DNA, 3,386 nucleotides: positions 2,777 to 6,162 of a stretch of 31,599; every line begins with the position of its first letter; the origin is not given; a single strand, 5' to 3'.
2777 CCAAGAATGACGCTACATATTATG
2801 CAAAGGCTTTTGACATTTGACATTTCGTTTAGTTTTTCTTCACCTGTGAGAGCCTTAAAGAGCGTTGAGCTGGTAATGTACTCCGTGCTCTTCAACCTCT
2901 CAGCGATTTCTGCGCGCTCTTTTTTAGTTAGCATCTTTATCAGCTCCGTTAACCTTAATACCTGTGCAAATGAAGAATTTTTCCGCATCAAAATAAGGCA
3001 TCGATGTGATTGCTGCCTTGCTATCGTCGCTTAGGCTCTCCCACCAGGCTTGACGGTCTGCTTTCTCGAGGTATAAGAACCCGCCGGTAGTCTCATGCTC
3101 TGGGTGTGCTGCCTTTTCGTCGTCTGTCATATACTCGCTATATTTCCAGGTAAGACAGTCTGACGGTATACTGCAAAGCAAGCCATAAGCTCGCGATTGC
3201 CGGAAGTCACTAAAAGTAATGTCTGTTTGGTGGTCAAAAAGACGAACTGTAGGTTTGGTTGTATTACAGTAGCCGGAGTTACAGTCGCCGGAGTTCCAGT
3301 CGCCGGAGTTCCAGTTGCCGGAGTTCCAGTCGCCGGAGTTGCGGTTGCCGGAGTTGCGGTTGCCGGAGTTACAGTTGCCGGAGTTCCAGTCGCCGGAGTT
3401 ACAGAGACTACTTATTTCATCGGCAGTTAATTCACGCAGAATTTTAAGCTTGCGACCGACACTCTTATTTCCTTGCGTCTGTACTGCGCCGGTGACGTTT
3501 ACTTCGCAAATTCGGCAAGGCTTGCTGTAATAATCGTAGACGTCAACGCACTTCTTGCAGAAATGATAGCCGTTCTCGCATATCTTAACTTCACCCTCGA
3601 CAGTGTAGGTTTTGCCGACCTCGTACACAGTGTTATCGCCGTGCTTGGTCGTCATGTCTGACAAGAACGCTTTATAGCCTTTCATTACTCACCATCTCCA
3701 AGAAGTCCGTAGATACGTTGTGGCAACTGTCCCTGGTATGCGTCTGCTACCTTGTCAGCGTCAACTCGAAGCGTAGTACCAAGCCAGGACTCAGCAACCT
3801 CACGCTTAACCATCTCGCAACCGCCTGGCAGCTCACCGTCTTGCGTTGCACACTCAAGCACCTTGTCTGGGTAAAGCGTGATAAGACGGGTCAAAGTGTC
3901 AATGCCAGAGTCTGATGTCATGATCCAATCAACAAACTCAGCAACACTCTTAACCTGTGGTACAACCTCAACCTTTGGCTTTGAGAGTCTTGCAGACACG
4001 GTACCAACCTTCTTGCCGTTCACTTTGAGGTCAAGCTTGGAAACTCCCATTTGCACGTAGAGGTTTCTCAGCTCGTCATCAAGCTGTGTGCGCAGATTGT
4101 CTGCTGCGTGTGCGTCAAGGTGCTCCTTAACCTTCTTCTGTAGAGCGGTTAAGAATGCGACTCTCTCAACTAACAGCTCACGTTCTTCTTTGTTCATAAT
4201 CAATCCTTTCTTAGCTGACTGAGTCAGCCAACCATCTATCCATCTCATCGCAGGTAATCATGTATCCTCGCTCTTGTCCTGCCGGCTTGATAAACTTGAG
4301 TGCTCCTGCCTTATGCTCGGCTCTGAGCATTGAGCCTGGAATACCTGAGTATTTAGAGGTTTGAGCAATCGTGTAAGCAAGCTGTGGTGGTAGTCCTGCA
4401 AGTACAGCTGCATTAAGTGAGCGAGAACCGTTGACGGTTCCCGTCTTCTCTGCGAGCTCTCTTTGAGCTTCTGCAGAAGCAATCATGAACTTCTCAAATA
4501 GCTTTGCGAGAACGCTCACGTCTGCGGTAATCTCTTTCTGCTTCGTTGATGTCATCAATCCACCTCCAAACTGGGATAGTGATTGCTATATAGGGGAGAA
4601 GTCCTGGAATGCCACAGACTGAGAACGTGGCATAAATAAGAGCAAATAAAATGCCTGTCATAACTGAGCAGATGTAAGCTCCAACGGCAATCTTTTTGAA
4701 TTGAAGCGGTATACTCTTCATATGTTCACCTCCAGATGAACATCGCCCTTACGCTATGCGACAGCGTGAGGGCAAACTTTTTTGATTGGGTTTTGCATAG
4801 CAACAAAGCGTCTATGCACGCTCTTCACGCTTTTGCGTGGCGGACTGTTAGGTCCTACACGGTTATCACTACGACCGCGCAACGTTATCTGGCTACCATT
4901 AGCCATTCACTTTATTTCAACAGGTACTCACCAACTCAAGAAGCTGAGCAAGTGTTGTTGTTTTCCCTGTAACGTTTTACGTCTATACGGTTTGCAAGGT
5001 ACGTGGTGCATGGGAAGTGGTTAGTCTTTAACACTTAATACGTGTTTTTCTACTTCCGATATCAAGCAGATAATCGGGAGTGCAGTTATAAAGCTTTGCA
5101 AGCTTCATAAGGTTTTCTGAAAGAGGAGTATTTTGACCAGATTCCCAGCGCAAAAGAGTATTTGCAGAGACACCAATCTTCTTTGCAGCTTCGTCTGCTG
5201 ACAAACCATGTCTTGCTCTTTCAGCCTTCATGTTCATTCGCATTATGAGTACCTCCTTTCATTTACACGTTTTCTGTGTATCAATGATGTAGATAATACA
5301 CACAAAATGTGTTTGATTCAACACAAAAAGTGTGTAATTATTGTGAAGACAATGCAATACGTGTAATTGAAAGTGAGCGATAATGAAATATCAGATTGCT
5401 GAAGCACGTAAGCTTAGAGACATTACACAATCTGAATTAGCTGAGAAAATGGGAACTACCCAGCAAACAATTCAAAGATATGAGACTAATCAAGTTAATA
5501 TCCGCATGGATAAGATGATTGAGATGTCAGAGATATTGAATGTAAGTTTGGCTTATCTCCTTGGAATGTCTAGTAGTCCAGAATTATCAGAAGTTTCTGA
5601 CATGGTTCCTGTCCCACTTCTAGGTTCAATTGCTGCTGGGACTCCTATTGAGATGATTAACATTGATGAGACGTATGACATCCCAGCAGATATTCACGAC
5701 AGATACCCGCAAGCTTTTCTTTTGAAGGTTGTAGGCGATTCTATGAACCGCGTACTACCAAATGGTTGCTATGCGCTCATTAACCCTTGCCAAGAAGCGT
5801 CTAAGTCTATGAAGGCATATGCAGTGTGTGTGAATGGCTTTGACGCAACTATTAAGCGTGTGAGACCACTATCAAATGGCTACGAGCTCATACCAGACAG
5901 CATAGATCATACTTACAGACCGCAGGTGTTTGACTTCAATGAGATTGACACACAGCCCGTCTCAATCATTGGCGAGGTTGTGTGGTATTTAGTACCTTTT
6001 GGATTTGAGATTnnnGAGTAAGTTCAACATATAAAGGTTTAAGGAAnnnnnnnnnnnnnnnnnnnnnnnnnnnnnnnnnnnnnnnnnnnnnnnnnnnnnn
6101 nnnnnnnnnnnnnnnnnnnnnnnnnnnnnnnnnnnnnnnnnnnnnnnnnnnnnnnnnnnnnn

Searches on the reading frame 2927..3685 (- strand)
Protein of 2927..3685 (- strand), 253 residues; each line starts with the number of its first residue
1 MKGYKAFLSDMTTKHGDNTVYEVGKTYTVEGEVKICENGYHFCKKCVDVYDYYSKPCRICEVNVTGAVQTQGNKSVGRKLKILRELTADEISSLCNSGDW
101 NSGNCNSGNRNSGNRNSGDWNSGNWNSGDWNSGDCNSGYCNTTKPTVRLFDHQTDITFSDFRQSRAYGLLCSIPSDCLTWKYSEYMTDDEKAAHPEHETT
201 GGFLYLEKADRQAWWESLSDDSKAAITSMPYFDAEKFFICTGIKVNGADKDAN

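Call 12: search_protein_families(library=phrogs, proteins=[window:2927-3685:-], max_evalue=0.001)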
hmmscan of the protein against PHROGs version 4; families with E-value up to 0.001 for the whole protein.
window:2927-3685:- (253 aa): 3 families
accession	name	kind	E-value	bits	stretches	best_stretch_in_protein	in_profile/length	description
phrog_14105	-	unknown function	8.1e-70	236.3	2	95-249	128-283/297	-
phrog_4433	-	unknown function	9.6e-11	42.6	1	3-88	15-101/312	-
phrog_9215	-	unknown function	0.00069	20.4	1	2-55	67-121/268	-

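Call 79: search_protein_families(library=padloc, proteins=[window:2927-3685:-], max_evalue=0.01)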
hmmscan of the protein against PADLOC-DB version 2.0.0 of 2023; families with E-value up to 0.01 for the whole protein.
window:2927-3685:- (253 aa): 0 families

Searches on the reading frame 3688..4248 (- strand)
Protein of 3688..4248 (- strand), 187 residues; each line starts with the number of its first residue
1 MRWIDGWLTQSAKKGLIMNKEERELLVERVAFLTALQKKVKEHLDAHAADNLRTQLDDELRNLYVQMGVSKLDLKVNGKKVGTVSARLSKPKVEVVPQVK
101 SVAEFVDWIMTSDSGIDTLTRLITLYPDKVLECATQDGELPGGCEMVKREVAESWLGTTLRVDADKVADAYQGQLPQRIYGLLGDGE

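Call 12: search_protein_families(library=phrogs, proteins=[window:3688-4248:-], max_evalue=0.001)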
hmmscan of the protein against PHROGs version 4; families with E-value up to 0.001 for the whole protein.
window:3688-4248:- (187 aa): 1 family
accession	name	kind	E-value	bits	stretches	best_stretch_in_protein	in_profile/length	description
phrog_11955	-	unknown function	0.00072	20.3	0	19-109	21-102/201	-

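Call 79: search_protein_families(library=padloc, proteins=[window:3688-4248:-], max_evalue=0.01)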
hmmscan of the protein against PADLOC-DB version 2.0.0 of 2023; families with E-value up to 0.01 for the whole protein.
window:3688-4248:- (187 aa): 0 families

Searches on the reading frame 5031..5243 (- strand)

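Call 12: search_protein_families(library=phrogs, proteins=[window:5031-5243:-], max_evalue=0.001)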
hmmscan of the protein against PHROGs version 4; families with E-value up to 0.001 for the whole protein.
window:5031-5243:- (71 aa): 20 families
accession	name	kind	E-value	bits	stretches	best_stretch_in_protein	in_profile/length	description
phrog_8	-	transcription regulation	9.7e-15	55.8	1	4-60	80-136/346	transcriptional regulator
phrog_3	-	transcription regulation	4.7e-11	44.1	1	1-62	89-148/430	transcriptional repressor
phrog_2439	-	transcription regulation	1.4e-10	41.6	1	4-61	11-68/367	transcriptional regulator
phrog_4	-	transcription regulation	1.7e-10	41.5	1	5-63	141-195/400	transcriptional repressor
phrog_4836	-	transcription regulation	1.7e-09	38.5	1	3-61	78-136/194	CII-like regulator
phrog_2104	-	unknown function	2.1e-08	35.3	1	5-49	44-88/103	-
phrog_7241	-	transcription regulation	4.9e-08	34.1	1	5-60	66-121/122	transcriptional regulator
phrog_2328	-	transcription regulation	8.4e-08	33.1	1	6-60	21-75/128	transcriptional repressor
phrog_2967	-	transcription regulation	1.1e-07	32.6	1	4-61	14-71/225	transcriptional regulator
phrog_4739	-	unknown function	2.1e-07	31.7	1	3-63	70-130/167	-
phrog_34939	-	unknown function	9.8e-07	29.7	1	11-62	20-72/280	-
phrog_6499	-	transcription regulation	6.3e-06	26.7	1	7-54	18-66/157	transcriptional regulator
phrog_5823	-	transcription regulation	8.1e-06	26.2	1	4-59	10-66/404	transcriptional regulator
phrog_6962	-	unknown function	1.5e-05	26.2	1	5-50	6-51/73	-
phrog_9908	-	DNA, RNA and nucleotide metabolism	3.5e-05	24.1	1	3-55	16-68/282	DNA binding protein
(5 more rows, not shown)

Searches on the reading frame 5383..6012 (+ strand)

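Call 14: search_protein_families(library=phrogs, proteins=[window:5383-6012:+], max_evalue=0.001)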
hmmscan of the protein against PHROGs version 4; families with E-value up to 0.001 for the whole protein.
window:5383-6012:+ (210 aa): 17 families
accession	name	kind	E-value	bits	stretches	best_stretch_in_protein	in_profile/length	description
phrog_4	-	transcription regulation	6.7e-38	131.7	1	5-206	141-339/400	transcriptional repressor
phrog_8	-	transcription regulation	1.1e-19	72.1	1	5-92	81-155/346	transcriptional regulator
phrog_3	-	transcription regulation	1.4e-10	42.5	1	2-67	90-153/430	transcriptional repressor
phrog_6201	-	transcription regulation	3e-10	41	1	104-205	21-117/121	CI-like repressor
phrog_2967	-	transcription regulation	3.3e-10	40.9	1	4-65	14-75/225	transcriptional regulator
phrog_1373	-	transcription regulation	9.5e-10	39.7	1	4-78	67-141/166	transcriptional regulator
phrog_2439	-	transcription regulation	2.8e-09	37.3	1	4-63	11-70/367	transcriptional regulator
phrog_1994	-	DNA, RNA and nucleotide metabolism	4e-08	34.4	1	5-70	4-69/170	DNA binding protein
phrog_2328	-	transcription regulation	3.2e-07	31.2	1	6-61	21-76/128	transcriptional repressor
phrog_5823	-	transcription regulation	6.1e-07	29.9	1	4-65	10-72/404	transcriptional regulator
phrog_7950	-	transcription regulation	1.2e-05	26.3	1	5-46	12-53/68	transcriptional repressor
phrog_2339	-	DNA, RNA and nucleotide metabolism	2.1e-05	25.4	1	3-57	28-83/98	HTH DNA binding protein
phrog_34939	-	unknown function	2.3e-05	25.1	1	3-67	12-77/280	-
phrog_7241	-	transcription regulation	3.3e-05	24.9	1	8-59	69-120/122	transcriptional regulator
phrog_4583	-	transcription regulation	9.8e-05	23.3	1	6-64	16-74/81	transcriptional repressor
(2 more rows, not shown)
